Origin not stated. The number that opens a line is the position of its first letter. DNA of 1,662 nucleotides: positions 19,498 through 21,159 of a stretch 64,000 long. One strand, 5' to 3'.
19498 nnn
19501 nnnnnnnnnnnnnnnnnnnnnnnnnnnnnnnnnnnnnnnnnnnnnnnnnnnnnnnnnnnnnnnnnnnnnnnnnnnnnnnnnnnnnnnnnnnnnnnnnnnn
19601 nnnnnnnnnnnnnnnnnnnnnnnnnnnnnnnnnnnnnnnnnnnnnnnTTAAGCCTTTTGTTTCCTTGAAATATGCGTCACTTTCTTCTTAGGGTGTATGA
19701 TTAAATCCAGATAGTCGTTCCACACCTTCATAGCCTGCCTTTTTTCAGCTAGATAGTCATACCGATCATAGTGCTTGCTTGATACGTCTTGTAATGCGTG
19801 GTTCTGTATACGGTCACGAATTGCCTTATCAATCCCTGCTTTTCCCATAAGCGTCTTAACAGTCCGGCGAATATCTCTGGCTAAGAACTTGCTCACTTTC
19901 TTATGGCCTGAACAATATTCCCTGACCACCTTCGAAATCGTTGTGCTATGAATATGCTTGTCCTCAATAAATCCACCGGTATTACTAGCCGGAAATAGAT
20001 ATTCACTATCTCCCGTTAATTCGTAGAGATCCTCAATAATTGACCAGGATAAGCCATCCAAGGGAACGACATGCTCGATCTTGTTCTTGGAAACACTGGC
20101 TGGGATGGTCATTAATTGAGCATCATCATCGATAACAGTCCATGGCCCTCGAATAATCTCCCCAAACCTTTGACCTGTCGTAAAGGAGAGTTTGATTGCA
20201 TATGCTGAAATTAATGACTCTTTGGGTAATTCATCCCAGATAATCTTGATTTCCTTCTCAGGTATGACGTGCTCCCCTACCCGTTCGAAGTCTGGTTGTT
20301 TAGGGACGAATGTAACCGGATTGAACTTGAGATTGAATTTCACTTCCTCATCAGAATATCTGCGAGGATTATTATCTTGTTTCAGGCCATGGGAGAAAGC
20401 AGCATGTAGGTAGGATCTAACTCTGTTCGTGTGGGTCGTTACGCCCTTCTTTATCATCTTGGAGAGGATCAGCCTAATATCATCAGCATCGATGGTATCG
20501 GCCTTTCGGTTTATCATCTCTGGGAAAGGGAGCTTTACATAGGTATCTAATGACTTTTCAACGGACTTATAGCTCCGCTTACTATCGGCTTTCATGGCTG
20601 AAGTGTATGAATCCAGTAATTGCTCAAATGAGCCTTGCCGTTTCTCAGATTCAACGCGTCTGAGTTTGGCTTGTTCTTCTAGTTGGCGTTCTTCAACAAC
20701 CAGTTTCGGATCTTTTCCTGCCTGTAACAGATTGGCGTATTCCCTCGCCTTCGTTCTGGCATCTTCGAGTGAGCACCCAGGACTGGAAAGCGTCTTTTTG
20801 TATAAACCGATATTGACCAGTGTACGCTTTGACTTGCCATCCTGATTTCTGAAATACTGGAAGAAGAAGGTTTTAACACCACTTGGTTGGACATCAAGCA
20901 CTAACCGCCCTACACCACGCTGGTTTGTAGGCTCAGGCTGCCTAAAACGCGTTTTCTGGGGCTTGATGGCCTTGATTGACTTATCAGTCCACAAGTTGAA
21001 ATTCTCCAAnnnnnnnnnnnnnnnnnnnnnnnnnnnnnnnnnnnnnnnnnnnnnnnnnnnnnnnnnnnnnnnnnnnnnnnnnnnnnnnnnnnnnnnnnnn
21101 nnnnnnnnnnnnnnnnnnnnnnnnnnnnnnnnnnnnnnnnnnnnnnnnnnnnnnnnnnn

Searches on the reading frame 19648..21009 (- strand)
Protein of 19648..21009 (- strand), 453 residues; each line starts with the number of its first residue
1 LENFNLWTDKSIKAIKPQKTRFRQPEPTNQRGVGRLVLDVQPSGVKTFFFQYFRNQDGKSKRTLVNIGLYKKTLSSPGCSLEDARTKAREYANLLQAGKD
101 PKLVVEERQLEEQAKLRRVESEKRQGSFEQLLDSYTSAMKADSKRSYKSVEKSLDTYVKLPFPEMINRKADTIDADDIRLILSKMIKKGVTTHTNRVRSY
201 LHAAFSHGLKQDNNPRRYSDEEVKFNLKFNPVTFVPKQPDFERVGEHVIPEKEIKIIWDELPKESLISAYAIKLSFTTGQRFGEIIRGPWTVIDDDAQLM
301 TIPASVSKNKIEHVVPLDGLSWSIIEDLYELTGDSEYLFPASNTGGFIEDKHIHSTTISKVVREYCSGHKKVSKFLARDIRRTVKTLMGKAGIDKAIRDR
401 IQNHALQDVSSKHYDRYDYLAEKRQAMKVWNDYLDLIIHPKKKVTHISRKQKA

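Call 112: search_protein_families(library=pfam, proteins=[window:19648-21009:-], max_evalue=0.0001)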
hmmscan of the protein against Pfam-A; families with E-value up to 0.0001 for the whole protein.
window:19648-21009:- (453 aa): 3 families
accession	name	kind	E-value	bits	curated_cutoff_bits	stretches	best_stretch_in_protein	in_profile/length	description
PF13356.12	Arm-DNA-bind_3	-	4e-13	49.7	27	1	8-103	2-78/83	Arm DNA-binding domain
PF00589.27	Phage_integrase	-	1.8e-12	47.8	27.1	1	249-405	3-157/172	Phage integrase family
PF22022.2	Phage_int_M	-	1.1e-05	26.1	27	1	128-210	1-81/96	Phage integrase central domain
